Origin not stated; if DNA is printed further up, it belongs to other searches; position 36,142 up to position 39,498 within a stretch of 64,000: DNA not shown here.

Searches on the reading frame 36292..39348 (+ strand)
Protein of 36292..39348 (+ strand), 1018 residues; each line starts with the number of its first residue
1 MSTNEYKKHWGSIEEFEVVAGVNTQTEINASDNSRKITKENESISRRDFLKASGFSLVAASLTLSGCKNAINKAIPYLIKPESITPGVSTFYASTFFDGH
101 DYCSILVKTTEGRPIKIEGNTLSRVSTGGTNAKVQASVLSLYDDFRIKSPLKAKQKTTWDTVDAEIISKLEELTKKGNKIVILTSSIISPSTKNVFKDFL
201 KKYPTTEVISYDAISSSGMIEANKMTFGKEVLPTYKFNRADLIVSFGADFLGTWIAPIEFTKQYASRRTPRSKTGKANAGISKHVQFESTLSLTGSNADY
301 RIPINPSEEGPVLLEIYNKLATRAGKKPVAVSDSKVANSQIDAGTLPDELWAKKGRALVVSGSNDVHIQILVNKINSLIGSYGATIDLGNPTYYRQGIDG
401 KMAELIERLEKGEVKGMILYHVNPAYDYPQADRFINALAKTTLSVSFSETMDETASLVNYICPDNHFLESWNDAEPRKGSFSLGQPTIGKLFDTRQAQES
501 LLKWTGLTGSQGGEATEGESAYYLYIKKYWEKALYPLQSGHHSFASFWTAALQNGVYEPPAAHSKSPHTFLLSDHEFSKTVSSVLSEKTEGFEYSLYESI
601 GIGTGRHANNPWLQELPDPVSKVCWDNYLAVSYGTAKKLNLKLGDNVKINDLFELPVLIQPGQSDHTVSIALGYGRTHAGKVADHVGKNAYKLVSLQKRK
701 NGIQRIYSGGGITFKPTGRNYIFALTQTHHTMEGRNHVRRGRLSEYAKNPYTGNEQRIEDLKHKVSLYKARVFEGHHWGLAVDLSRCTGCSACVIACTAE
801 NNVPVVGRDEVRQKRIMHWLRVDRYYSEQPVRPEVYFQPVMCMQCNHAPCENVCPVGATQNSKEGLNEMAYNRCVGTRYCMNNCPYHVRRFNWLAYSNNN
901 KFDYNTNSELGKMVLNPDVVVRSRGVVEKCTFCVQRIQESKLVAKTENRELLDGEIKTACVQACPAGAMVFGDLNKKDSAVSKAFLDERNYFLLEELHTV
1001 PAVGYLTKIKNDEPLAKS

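Call 88: search_protein_families(library=pfam, proteins=[window:36292-39348:+], max_evalue=0.001)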
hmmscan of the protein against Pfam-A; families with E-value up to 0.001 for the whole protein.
window:36292-39348:+ (1018 aa): 9 families
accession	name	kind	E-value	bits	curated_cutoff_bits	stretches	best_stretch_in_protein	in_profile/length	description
PF12838.12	Fer4_7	-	6.3e-15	55.8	27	2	786-858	1-52/52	4Fe-4S dicluster domain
PF13247.11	Fer4_11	-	1.2e-10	41.9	26.2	1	835-894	3-64/100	4Fe-4S dicluster domain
PF13187.11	Fer4_9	-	2.2e-10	40.8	27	2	786-858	1-51/52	4Fe-4S dicluster domain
PF00384.28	Molybdopterin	-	1.4e-08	34.7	24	0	398-470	243-316/353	Molybdopterin oxidoreductase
PF13237.11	Fer4_10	-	1.1e-07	32.1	25.5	0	835-885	2-53/53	4Fe-4S dicluster domain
PF13183.11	Fer4_8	-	1e-06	29.6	27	1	784-857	2-67/68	4Fe-4S dicluster domain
PF12837.12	Fer4_6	-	8.1e-06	26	25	0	781-798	3-20/24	4Fe-4S binding domain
PF12797.12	Fer4_2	-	0.00036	20.8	24.5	1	778-798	1-21/22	4Fe-4S binding domain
PF25160.1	LdpA_Fe-S-bd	-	0.00069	19.8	27.6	0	845-887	5-41/49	LdpA Fe-S cluster-binding domain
